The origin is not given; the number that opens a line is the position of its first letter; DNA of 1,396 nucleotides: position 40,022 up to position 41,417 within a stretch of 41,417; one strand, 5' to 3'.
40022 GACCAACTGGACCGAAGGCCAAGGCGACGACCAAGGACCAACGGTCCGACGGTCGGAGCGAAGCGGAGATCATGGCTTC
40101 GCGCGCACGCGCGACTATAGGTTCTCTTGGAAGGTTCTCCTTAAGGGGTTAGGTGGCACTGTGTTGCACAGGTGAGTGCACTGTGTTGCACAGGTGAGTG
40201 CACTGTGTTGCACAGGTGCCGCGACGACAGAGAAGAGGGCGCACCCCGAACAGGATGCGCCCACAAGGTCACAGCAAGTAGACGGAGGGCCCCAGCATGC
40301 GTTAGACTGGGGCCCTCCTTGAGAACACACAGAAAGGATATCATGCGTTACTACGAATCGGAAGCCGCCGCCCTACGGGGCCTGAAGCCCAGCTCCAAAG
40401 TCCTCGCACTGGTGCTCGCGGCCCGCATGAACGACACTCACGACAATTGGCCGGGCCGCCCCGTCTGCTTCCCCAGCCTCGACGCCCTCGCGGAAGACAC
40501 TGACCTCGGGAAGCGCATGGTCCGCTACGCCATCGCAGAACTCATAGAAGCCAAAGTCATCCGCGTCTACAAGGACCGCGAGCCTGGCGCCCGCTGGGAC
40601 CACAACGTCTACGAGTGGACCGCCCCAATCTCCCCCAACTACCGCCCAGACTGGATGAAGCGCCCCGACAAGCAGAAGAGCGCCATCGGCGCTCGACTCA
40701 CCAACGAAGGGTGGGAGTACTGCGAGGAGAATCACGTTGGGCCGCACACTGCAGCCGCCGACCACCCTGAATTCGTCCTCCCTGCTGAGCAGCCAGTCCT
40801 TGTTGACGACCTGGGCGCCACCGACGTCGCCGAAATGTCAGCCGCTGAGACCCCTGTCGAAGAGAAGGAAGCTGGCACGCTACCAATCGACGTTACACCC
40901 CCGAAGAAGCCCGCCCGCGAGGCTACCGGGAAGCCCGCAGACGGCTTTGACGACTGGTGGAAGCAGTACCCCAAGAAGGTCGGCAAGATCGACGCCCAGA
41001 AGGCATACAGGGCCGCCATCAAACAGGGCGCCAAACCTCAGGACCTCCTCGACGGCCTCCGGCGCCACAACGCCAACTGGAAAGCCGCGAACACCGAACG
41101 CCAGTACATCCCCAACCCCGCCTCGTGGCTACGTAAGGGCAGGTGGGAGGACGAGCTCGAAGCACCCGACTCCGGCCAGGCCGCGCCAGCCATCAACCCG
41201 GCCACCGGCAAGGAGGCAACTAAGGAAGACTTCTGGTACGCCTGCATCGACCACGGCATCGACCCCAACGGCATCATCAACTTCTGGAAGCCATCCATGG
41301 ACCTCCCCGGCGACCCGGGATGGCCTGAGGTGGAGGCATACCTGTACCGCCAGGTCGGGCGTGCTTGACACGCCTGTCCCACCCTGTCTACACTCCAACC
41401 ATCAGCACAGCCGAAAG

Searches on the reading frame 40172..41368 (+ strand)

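Call 13: search_protein_families(library=phrogs, proteins=[window:40172-41368:+], max_evalue=0.001)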
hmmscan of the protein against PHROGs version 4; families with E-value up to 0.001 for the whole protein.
window:40172-41368:+ (398 aa): 15 families
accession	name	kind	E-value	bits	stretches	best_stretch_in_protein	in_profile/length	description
phrog_270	-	DNA, RNA and nucleotide metabolism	1.1e-37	131.4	1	65-348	37-271/383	replication initiation protein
phrog_9327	-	DNA, RNA and nucleotide metabolism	5.5e-17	63.3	1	223-340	139-253/276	primosomal protein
phrog_9474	-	DNA, RNA and nucleotide metabolism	5.8e-15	56.6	1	236-342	161-261/288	replication initiation protein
phrog_10293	-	unknown function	3.7e-13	50.6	1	254-328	12-84/185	-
phrog_16304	-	unknown function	3.7e-12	47.7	1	241-329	129-225/244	-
phrog_391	-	DNA, RNA and nucleotide metabolism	5.2e-08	33.9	1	65-155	9-94/298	replication initiation O-like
phrog_428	-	DNA, RNA and nucleotide metabolism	1.2e-07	32.3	1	70-340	102-319/455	replication initiation protein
phrog_22671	-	DNA, RNA and nucleotide metabolism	1.3e-07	31.8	1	42-143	24-123/399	replication protein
phrog_1701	-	DNA, RNA and nucleotide metabolism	1.5e-07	32.5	1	236-343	198-309/323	DnaD-like helicase loader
phrog_26426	-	DNA, RNA and nucleotide metabolism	2e-07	31.7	1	247-336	134-226/272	replication protein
phrog_1032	-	DNA, RNA and nucleotide metabolism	1.4e-06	29.5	1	72-136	16-73/281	replication initiation protein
phrog_345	-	DNA, RNA and nucleotide metabolism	2.3e-06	28.5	1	55-150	28-117/297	replication initiation O-like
phrog_678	-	DNA, RNA and nucleotide metabolism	1.3e-05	25.9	1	79-142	76-127/346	replication initiation O-like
phrog_15053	-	unknown function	0.00062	20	1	98-151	65-118/343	-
phrog_18526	-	unknown function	0.00095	20.2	0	256-306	50-102/157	-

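Call 83: search_protein_families(library=pfam, proteins=[window:40343-41368:+], max_evalue=0.01)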
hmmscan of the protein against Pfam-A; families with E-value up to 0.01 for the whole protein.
window:40343-41368:+ (341 aa): 3 families
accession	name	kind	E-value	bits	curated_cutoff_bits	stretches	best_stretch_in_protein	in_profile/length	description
PF13730.12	HTH_36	-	4.3e-06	26.9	25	1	13-70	2-52/55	Helix-turn-helix domain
PF03428.19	RP-C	-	2.3e-05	24.7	24.4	1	7-87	35-114/175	Replication protein C N-terminal domain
PF02002.24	TFIIE_alpha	-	0.00053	20.3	22.9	1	47-93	31-77/105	TFIIE alpha subunit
